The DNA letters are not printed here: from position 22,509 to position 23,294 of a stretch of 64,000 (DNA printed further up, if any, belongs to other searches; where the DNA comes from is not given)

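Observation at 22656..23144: MESH1/SpoT-type HD hydrolase homolog in a eukaryotic virus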

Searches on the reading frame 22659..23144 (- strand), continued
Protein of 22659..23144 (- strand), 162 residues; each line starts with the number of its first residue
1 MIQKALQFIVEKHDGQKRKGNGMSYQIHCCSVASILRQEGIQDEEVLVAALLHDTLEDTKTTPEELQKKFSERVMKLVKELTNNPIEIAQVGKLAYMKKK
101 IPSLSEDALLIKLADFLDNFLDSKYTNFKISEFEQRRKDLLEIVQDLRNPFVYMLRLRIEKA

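Call 17: list_cluster_members(proteins=[window:22659-23144:-, window:2824-5778:+, window:23217-24563:+, window:21063-22577:+, window:25080-25547:-])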
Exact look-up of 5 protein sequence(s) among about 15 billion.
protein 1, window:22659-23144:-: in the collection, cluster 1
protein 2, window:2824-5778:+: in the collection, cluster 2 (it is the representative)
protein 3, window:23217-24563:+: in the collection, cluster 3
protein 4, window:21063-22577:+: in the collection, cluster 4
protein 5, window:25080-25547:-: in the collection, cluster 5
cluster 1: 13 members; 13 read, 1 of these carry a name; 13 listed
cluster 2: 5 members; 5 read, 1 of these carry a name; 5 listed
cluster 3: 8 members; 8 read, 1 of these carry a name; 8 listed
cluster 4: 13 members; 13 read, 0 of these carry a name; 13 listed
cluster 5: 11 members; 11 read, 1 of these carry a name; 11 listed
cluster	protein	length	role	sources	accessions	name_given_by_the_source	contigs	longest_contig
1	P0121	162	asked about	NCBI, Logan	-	-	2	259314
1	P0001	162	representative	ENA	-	-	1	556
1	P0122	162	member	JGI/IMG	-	(p)ppGpp synthase/HD superfamily hydrolase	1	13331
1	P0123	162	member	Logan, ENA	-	-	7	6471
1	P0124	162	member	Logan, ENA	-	-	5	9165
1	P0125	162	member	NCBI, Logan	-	-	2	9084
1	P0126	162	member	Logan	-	-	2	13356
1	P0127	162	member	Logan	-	-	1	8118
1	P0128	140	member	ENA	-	-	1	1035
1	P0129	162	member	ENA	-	-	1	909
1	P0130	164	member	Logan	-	-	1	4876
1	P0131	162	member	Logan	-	-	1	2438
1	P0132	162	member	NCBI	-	-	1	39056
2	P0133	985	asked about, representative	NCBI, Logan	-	-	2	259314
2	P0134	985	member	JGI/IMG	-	DNA polymerase elongation subunit (family B)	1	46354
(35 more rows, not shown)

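Call 24: find_encoding_contigs(protein=P0007, flank=8000, max_places=3)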
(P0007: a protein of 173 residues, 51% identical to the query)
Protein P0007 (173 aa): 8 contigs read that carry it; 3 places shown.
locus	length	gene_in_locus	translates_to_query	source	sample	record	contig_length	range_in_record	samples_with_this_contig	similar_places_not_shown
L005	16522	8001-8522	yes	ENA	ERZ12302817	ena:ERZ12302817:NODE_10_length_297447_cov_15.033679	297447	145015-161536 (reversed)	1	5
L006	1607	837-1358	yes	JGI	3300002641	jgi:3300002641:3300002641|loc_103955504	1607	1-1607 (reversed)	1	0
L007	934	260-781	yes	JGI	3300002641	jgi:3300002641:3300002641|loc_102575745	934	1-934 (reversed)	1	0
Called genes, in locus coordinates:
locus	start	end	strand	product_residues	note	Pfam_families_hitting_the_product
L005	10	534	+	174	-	PF01844:HNH, PF14279:HNH_5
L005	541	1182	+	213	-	-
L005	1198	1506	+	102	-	-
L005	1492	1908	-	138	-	-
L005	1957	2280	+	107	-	-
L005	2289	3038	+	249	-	PF14243:R2K_3, PF18299:R2K_2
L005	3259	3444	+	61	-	-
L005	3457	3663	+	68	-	-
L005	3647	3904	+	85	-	-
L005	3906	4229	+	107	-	-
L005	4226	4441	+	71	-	-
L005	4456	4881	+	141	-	-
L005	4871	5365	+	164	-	-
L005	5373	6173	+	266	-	-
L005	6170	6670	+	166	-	-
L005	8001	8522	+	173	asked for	PF13328:HD_4, PF01966:HD (weak)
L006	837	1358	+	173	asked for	PF13328:HD_4, PF01966:HD (weak)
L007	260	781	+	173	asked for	PF13328:HD_4, PF01966:HD (weak)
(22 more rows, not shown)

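Call 25: find_encoding_contigs(protein=P0004, flank=8000, max_places=3)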
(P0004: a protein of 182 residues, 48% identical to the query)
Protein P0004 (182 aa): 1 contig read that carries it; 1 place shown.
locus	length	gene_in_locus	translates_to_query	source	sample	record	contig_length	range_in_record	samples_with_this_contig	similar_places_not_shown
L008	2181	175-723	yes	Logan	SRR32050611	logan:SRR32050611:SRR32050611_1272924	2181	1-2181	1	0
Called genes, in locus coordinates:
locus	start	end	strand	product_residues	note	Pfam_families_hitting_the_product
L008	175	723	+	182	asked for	PF13328:HD_4, PF01966:HD (weak)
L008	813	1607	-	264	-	-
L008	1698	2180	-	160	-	?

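Call 26: search_dna_similar(query=window:22659-23144:-, collection=phages, mode=protein, max_rows=30, max_evalue=0.00001)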
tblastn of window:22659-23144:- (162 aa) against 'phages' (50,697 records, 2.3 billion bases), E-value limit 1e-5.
Records with a match: 145; places in all: 147; records where one place covers at least 80% of the query: 17.
Best place of each record, by identity: <60% 145.
By first word of the organism name: Pseudomonas 50; Bacteriophage 17; Vibrio 8; Listeria 7; Dickeya 6; uncultured 5; Nodularia 5; Salmonella 5; Agrobacterium 5; Burkholderia 4; and 19 more.
By host as written in the record: - 32; Pseudomonas aeruginosa 23; Pseudomonas aeruginosa PAO1 8; Listeria monocytogenes 7; Burkholderia cenocepacia 4; Sinorhizobium meliloti 4; Dickeya solani MK10 4; Nodularia spumigena kac68 3; and 45 more.
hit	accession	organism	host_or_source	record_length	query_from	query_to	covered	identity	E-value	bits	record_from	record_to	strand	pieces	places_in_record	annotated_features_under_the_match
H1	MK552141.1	Burkholderia phage BcepSauron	Burkholderia cenocepacia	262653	1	122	75%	46.0%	3e-22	98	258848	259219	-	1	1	GTP pyrophosphokinase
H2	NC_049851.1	Burkholderia phage BcepSauron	Burkholderia cenocepacia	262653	1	122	75%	46.0%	3e-22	98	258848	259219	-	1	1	metal-dependent phosphohydrolase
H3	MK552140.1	Burkholderia phage BcepSaruman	Burkholderia cenocepacia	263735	1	122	75%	44.4%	3e-21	94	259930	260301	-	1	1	putative guanosine phosphopryohydrolase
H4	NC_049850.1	Burkholderia phage BcepSaruman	Burkholderia cenocepacia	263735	1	122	75%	44.4%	3e-21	94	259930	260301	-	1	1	metal-dependent phosphohydrolase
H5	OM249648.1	Vibrio phage phiKT1024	Vibrio sp.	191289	1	122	75%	43.2%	1e-19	90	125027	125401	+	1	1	hypothetical protein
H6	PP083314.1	Vibrio phage VB_VaC_SRILMA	Vibrio alginolyticus CECT 521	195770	1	122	75%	43.2%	1e-19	90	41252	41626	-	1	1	metal-dependent phosphohydrolase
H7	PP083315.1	Vibrio phage VB_VaC_TDDLMA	Vibrio alginolyticus CECT 521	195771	1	122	75%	43.2%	1e-19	90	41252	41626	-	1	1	metal-dependent phosphohydrolase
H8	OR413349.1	Vibrio phage pv27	Vibrio parahaemolyticus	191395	1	122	75%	43.2%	1e-19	90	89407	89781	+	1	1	metal-dependent phosphohydrolase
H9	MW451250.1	Vibrio phage phiTY18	Vibrio parahaemolyticus TY18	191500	1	122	75%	43.2%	1e-19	90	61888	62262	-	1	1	record has no annotation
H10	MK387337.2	Vibrio phage Va1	Vibrio alginolyticus NBRC 15630 = ATCC ...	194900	1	122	75%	43.2%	1e-19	90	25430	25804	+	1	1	hypothetical protein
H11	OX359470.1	Ochrobactrum phage ORM_20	-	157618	1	141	87%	36.7%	4e-16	80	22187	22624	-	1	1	metal-dependent phosphohydrolase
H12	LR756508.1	uncultured phage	metagenomic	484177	1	126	78%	40.6%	6e-20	91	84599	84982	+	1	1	record has no annotation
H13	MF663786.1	Bordetella phage vB_BbrM_PHB04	Bordetella bronchiseptica 4715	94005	4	122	73%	42.5%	2e-14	75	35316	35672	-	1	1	bifunctional (p)ppGpp synthetase/guanosine-3',5'-bis(diphosphate) ...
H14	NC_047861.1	Bordetella phage vB_BbrM_PHB04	Bordetella bronchiseptica 4715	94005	4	122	73%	42.5%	2e-14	75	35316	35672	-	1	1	metal-dependent phosphohydrolase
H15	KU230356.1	Nodularia phage vB_NpeS-2AV2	Nodularia sp. AV2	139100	5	130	78%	39.5%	3e-11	66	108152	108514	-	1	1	HD domain protein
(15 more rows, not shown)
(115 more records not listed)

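Call 27: find_encoding_contigs(protein=P0011, flank=6000, max_places=2)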
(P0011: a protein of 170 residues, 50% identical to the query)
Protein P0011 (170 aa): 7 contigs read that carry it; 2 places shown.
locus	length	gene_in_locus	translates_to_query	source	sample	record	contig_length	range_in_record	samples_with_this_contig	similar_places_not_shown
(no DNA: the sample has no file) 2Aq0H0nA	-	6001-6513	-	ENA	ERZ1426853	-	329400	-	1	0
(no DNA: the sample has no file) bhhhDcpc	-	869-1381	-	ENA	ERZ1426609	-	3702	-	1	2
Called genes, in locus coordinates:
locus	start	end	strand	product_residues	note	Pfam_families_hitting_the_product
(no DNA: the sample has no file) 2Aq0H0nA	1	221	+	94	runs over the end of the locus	-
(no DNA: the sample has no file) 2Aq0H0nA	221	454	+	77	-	-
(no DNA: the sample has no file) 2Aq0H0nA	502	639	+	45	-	-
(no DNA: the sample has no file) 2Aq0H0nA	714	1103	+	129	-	-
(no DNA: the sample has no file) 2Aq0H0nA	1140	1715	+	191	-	-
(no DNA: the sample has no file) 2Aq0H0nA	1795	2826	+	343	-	-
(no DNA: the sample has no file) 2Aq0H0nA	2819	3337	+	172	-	-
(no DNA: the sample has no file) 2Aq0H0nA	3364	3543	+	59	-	-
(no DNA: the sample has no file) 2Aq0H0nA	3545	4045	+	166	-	-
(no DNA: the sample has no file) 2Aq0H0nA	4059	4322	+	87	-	-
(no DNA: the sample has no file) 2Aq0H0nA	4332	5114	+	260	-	-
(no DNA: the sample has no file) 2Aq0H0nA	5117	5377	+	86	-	-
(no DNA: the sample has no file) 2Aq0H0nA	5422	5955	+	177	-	-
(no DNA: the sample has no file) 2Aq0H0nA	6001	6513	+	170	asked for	PF13328:HD_4, PF01966:HD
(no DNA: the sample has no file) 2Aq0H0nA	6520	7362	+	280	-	-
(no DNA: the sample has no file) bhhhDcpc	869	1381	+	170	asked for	PF13328:HD_4, PF01966:HD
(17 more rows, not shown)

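Call 28: find_encoding_contigs(protein=P0016, flank=6000, max_places=2)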
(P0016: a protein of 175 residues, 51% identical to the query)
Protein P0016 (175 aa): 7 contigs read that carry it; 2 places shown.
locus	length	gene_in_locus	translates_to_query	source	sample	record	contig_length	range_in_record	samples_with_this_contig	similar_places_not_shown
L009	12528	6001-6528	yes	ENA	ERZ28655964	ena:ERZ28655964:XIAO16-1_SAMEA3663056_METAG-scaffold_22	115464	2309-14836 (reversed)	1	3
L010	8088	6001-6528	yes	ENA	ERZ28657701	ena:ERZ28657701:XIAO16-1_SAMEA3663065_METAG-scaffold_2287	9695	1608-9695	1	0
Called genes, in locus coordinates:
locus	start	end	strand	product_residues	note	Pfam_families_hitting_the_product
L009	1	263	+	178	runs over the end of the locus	-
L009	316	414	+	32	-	-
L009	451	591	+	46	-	-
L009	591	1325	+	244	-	-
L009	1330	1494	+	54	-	-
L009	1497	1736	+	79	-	PF09723:Zn_ribbon_8 (faint)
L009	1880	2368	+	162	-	-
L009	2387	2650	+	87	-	-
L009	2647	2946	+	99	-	-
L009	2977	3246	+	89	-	-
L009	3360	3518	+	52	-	-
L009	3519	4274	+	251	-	PF14243:R2K_3, PF18299:R2K_2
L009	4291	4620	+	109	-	-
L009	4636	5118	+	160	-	-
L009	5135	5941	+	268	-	-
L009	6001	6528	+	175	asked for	PF13328:HD_4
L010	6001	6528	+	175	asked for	PF13328:HD_4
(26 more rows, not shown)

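Call 30: find_related_loci(query=window:22659-23144:-, collection=genome_contigs, flank=3000)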
Query window:22659-23144:- (162 aa) in genome_contigs; peptide patterns used: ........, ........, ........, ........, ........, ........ (x = any residue, [..] = any of these).
176 stretches matched a pattern; 1 encode a relative of the query (tblastn E <= 1e-3); 1 distinct loci.
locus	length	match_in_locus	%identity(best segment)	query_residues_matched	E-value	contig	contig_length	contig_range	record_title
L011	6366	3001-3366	35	1-119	3e-17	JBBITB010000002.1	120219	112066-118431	MAG: Microcoleaceae cyanobacterium bin_387 isolate SIS170217_bin_387 NODE_8_length_120219_cov_32.183491, whole genome sh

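Call 34: find_encoding_contigs(protein=P0046, flank=7000, max_places=1)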
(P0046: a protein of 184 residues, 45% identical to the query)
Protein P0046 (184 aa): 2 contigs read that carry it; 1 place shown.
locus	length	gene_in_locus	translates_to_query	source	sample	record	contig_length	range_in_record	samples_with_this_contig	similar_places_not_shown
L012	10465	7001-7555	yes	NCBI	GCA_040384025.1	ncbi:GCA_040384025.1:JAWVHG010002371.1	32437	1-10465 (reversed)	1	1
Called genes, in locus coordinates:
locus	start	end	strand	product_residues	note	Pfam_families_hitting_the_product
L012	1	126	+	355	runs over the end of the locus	PF13855:LRR_8 (faint), PF12799:LRR_4 (faint)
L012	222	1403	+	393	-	-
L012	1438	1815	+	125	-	-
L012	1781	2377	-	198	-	-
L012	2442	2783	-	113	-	-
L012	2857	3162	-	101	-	-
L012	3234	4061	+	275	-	-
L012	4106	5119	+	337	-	-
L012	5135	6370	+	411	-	PF12799:LRR_4 (faint), PF13855:LRR_8 (faint)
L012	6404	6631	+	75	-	-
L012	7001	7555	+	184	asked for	PF13328:HD_4, PF01966:HD (weak)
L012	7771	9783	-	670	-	-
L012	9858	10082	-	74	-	-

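Call 35: find_encoding_contigs(protein=P0064, flank=7000, max_places=1)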
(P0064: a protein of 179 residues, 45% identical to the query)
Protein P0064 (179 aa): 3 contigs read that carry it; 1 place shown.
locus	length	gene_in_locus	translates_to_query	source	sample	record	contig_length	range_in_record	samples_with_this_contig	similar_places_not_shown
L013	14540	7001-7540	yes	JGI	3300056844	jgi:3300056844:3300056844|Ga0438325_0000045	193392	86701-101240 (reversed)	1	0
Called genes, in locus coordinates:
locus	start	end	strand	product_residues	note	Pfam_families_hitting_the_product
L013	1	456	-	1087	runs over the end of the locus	PF04563:RNA_pol_Rpb2_1, PF04561:RNA_pol_Rpb2_2, PF04565:RNA_pol_Rpb2_3, PF04566:RNA_pol_Rpb2_4, PF04567:RNA_pol_Rpb2_5, PF00562:RNA_pol_Rpb2_6, PF04560:RNA_pol_Rpb2_7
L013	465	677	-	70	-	PF01191:RNA_pol_Rpb5_C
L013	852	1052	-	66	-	PF04070:DUF378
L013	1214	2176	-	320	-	PF02661:Fic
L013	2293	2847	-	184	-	PF00160:Pro_isomerase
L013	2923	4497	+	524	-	PF08497:Radical_SAM_N, PF04055:Radical_SAM, PF11842:DUF3362 (weak)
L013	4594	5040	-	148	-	PF00293:NUDIX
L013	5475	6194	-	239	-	PF01978:TrmB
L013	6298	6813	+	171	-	-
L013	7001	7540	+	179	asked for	PF13328:HD_4, PF01966:HD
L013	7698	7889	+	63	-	-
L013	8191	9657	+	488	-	PF00215:OMPdecase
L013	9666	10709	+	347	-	-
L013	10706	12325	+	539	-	PF01180:DHO_dh, PF01207:Dus (faint)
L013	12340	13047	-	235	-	-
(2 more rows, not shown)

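Call 36: find_encoding_contigs(protein=P0022, flank=7000, max_places=1)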
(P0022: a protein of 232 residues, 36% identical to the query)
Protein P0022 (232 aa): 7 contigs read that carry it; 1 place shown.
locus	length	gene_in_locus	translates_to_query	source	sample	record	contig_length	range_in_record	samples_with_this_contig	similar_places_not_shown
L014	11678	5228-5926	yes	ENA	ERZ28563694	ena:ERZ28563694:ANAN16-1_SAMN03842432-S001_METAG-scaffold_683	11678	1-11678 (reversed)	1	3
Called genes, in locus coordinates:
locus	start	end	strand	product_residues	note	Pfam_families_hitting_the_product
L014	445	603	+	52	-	-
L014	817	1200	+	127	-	-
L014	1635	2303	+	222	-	-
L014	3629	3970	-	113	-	-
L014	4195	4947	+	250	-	-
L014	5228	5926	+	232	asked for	PF13328:HD_4, PF01966:HD (weak)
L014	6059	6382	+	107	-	-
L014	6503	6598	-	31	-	-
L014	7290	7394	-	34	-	-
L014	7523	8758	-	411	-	-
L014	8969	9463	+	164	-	-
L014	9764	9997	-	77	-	-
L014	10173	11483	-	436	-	PF23211:LRR_LRWD1 (faint), PF00560:LRR_1 (faint), PF12799:LRR_4 (weak), PF13855:LRR_8, PF23598:LRR_14 (weak), PF13855:LRR_8 (weak), PF00069:Pkinase, PF07714:PK_Tyr_Ser-Thr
